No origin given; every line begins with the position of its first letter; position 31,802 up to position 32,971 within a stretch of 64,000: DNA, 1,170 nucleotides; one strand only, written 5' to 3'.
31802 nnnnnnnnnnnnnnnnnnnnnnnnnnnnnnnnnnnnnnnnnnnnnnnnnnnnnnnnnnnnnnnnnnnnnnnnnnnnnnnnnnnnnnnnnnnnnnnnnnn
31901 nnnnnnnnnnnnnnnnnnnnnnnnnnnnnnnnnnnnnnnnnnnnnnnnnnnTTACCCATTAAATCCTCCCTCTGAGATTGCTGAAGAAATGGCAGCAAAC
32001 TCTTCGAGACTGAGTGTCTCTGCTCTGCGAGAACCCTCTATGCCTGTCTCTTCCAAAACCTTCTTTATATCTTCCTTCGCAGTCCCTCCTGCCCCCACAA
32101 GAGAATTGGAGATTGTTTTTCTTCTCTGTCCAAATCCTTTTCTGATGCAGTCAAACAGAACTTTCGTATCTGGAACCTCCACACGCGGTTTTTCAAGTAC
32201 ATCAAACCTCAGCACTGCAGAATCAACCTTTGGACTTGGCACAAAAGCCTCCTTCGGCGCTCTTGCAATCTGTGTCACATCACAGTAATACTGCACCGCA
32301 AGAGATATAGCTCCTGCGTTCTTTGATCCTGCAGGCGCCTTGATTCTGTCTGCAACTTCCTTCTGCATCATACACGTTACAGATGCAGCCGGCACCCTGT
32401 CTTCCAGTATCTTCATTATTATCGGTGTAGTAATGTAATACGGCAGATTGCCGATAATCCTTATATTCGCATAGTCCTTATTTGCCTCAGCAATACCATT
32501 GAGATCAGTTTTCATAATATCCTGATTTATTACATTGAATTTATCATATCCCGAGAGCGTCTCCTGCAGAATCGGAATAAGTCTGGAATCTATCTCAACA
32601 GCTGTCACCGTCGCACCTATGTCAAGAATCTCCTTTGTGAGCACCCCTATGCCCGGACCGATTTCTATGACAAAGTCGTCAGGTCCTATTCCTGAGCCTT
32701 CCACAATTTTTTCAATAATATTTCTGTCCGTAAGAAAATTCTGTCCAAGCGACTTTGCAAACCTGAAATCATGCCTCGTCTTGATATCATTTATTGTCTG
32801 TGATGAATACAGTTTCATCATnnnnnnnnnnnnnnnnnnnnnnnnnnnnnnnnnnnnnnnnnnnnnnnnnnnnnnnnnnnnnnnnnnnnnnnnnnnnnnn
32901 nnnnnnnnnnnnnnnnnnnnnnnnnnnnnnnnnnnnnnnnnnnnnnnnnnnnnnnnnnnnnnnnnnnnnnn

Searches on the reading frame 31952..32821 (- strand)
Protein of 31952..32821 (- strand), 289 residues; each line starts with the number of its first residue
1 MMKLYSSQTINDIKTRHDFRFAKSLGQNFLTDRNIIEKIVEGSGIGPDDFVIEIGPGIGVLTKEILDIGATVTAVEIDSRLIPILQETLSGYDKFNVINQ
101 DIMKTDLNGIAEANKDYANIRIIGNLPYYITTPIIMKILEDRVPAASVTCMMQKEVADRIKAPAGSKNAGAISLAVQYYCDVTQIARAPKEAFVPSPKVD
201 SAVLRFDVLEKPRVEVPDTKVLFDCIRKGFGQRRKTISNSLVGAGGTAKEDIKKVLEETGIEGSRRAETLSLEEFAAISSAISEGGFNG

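Call 5: search_protein_families(library=pfam, proteins=[window:31952-32821:-], max_evalue=0.01)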
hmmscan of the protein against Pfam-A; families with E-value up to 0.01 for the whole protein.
window:31952-32821:- (289 aa): 3 families
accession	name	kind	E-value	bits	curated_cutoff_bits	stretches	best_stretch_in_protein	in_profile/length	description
PF00398.26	RrnaAD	-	3.3e-65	220.3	24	1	20-276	3-261/263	Ribosomal RNA adenine dimethylase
PF13649.12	Methyltransf_25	-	0.0025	18.9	27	1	51-107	1-60/97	Methyltransferase domain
PF13489.12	Methyltransf_23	-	0.0051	17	27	1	51-101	26-66/164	Methyltransferase domain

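Call 8: find_encoding_contigs(protein=window:31952-32821:-, flank=4000, max_places=10)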
Protein window:31952-32821:- (289 aa): no gene with exactly this product is on record in the collection.

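Call 24: find_encoding_contigs(protein=window:31952-32818:-, flank=3000, max_places=10)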
Protein window:31952-32818:- (288 aa): no gene with exactly this product is on record in the collection.
